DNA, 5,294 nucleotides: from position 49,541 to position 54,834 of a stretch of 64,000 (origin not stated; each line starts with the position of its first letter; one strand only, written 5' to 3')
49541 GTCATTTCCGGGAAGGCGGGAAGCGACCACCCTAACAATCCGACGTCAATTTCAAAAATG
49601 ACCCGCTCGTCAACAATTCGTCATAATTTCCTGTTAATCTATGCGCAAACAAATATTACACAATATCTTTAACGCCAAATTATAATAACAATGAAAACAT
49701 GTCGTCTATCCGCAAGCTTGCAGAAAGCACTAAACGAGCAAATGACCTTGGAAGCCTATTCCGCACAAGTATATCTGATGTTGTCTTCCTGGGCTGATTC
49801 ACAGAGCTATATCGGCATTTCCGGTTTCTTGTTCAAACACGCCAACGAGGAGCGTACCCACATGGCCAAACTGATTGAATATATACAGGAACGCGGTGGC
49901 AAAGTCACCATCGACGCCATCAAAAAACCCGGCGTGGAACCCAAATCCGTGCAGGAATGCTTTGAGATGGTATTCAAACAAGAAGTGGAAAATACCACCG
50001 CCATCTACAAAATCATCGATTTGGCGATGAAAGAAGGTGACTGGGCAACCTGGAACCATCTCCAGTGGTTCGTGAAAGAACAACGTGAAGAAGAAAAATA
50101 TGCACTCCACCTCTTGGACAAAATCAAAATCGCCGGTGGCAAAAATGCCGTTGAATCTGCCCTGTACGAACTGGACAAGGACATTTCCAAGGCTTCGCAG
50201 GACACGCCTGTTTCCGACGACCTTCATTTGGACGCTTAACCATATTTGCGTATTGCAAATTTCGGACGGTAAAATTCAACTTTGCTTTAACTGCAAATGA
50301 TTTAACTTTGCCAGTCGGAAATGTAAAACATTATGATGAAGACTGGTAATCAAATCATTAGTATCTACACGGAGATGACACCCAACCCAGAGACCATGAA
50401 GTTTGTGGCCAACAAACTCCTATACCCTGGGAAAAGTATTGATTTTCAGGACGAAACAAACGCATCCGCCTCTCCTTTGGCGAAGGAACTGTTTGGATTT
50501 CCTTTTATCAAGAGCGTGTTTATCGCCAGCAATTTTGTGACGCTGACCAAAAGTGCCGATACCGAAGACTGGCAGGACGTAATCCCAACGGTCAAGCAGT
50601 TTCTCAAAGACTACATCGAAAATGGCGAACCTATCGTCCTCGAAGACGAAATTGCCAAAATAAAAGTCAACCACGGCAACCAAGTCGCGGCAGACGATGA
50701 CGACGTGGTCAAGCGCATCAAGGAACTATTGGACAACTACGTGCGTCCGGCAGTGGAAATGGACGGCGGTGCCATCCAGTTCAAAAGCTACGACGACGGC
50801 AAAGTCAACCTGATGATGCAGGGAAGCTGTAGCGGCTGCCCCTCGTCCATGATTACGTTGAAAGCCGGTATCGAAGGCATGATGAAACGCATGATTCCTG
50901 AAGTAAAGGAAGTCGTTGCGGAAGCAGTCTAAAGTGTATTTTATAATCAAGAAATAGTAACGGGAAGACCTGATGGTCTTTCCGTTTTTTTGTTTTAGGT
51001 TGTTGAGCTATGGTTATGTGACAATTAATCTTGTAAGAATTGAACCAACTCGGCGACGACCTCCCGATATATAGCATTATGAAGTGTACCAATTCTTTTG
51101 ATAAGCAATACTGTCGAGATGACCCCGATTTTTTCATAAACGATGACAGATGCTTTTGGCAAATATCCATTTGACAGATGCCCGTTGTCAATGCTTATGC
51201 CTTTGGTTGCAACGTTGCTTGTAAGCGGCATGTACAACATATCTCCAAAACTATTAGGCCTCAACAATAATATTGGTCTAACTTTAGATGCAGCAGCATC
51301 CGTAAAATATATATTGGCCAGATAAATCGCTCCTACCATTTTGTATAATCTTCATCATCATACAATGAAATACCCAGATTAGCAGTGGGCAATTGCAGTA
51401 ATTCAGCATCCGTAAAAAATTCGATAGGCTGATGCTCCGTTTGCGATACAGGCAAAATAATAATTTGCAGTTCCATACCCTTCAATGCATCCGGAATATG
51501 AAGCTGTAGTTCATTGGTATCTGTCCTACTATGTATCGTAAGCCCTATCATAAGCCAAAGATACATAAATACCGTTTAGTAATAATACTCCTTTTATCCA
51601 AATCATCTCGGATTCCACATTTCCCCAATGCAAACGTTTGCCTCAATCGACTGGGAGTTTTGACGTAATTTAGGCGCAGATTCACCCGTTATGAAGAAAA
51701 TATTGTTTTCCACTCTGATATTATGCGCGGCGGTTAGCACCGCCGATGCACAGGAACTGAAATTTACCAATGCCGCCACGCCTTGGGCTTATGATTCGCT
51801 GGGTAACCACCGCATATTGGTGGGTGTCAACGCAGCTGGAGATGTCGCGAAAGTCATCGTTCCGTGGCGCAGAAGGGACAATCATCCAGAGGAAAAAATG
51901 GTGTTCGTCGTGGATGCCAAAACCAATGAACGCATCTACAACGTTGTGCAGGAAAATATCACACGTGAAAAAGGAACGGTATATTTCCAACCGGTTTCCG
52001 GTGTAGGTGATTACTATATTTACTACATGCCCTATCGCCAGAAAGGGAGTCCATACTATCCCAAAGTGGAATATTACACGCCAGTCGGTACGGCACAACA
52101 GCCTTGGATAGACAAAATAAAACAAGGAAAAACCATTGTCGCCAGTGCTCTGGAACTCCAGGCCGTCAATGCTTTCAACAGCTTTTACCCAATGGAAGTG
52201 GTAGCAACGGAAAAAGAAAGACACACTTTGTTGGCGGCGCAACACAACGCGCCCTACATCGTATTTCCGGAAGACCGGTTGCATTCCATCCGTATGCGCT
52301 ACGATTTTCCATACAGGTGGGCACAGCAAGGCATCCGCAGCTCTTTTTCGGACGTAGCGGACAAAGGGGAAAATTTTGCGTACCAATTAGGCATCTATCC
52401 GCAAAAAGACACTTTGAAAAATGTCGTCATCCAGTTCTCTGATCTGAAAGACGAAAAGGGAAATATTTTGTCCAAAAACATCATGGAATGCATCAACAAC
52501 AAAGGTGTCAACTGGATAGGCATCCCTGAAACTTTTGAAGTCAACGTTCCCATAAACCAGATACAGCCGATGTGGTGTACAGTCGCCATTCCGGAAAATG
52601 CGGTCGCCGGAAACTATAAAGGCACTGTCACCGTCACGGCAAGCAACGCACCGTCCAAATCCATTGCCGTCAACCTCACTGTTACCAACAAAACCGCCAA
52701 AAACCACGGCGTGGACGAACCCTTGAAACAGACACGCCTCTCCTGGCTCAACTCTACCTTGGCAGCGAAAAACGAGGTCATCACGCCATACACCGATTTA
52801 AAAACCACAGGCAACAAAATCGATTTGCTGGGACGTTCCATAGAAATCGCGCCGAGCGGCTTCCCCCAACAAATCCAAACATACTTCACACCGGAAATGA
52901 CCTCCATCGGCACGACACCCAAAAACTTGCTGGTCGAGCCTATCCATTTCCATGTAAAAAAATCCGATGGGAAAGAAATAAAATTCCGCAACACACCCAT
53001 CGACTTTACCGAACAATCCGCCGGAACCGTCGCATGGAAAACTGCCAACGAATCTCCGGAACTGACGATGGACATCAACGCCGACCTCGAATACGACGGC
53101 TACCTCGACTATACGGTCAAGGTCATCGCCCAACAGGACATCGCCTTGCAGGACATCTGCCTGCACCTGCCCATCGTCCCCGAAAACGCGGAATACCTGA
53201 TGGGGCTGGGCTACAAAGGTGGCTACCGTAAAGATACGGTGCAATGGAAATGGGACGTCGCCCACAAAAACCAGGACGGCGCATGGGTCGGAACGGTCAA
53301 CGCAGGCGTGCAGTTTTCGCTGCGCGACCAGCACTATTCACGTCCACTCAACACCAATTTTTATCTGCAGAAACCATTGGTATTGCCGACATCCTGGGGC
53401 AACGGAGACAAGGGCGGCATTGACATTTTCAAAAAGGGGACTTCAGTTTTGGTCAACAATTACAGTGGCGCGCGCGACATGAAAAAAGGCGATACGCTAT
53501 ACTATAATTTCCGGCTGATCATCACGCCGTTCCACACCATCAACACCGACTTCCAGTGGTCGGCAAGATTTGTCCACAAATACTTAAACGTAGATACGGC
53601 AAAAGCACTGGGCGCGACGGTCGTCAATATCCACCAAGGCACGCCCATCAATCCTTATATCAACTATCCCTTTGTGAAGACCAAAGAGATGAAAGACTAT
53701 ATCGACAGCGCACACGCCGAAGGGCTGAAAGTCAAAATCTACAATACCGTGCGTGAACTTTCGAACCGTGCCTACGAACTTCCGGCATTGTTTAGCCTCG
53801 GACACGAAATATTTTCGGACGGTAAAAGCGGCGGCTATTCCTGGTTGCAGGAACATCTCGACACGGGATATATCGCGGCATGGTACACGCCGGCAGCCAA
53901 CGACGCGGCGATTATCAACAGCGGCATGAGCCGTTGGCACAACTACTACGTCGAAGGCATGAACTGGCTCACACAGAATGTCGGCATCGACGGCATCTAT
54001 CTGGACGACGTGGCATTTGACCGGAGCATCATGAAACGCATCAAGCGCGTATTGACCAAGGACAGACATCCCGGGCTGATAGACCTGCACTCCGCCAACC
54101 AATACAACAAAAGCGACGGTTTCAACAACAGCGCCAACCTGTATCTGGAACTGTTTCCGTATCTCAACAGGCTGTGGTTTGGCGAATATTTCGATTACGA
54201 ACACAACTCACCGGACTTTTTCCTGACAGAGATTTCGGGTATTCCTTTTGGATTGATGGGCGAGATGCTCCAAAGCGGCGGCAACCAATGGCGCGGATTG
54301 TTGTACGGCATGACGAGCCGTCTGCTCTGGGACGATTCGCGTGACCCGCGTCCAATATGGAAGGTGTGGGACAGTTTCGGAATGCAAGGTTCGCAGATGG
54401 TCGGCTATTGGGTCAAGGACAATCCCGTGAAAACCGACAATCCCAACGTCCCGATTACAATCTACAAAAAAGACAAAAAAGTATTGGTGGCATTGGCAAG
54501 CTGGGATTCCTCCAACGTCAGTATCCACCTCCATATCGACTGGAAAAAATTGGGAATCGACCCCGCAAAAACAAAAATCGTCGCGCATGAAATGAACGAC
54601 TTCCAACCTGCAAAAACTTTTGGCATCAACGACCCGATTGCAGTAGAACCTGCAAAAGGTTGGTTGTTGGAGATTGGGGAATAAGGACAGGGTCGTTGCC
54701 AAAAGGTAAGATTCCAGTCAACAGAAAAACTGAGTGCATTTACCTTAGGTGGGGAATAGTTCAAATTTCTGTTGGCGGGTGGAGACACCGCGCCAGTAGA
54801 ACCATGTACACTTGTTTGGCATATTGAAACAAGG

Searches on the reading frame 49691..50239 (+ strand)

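Call 3: search_protein_families(library=pfam, proteins=[window:49691-50239:+], max_evalue=0.01)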
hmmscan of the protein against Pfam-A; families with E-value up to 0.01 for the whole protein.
window:49691-50239:+ (182 aa): 2 families
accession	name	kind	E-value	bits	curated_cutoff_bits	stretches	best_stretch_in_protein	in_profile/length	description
PF00210.30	Ferritin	-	2.4e-35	122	24.5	1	12-146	2-140/142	Ferritin-like domain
PF02915.23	Rubrerythrin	-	0.003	18.4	22.8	1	14-117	3-112/137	Rubrerythrin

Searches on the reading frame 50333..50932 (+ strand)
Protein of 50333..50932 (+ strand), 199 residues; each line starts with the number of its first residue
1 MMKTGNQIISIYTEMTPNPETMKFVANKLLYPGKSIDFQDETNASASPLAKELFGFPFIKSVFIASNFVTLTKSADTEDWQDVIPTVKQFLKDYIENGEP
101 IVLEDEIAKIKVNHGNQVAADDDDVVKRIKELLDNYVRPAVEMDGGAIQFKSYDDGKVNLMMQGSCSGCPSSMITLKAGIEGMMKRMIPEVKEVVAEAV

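Call 3: search_protein_families(library=pfam, proteins=[window:50333-50932:+], max_evalue=0.01)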
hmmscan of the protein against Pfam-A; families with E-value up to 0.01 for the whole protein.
window:50333-50932:+ (199 aa): 2 families
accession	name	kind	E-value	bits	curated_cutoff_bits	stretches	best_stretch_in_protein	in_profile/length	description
PF08712.16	Nfu_N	-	2.4e-28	98.5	27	1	11-98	1-88/88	Scaffold protein Nfu/NifU N terminal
PF01106.22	NifU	-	1.1e-25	90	27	1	129-195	1-67/67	NifU-like domain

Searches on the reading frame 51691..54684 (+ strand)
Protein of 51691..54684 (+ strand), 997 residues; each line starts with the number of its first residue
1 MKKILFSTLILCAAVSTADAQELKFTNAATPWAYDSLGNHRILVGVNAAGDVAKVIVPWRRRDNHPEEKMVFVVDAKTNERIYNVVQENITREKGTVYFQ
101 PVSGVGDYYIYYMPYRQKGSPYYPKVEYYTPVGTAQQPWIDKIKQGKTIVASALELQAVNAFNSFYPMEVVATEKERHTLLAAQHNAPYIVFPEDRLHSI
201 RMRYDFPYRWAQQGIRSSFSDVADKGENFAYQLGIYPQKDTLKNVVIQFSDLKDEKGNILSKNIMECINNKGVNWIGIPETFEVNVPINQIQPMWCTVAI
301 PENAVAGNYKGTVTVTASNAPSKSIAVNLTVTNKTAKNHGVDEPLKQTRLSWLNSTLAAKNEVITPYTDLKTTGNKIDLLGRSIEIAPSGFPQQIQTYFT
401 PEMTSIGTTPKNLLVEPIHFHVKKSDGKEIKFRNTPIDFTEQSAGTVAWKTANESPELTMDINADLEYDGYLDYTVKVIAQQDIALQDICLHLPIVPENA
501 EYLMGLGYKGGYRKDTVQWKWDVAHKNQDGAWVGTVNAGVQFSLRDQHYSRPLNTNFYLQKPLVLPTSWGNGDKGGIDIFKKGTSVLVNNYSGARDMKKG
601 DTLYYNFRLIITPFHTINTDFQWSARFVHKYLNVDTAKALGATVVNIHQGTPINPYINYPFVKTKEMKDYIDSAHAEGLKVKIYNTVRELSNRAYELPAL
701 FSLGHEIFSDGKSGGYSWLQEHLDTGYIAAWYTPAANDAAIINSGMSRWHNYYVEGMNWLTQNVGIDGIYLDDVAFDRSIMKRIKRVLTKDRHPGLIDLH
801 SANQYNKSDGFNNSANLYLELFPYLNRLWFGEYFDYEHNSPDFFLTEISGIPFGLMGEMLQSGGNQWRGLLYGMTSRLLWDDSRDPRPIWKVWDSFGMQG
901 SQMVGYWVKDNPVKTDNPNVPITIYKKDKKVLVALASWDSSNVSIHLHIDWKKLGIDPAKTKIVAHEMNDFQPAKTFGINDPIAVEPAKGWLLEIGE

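Call 3: search_protein_families(library=pfam, proteins=[window:51691-54684:+], max_evalue=0.01)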
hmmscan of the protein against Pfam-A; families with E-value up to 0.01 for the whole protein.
window:51691-54684:+ (997 aa): 4 families
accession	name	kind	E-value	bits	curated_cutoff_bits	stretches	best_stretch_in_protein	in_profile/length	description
PF19543.5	GH123_N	-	0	1466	22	1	31-995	2-968/969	Glycoside hydrolase 123, N-terminal domain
PF22680.2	Glyco_hydro_123_N_2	-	8.7e-13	48.8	27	1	280-316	105-141/142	Glycoside hydrolase 123 N-terminal domain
PF13199.12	Glyco_hydro_66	-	0.00028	20.1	23.7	1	662-807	159-293/546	Glycosyl hydrolase family 66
PF19773.5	DUF6259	-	0.00085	19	28.7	1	664-779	104-207/300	Domain of unknown function (DUF6259)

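Call 17: search_protein_families(library=ncbifam, proteins=[window:51691-54684:+], max_evalue=0.01)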
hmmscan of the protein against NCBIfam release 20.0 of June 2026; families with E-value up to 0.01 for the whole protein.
window:51691-54684:+ (997 aa): 0 families
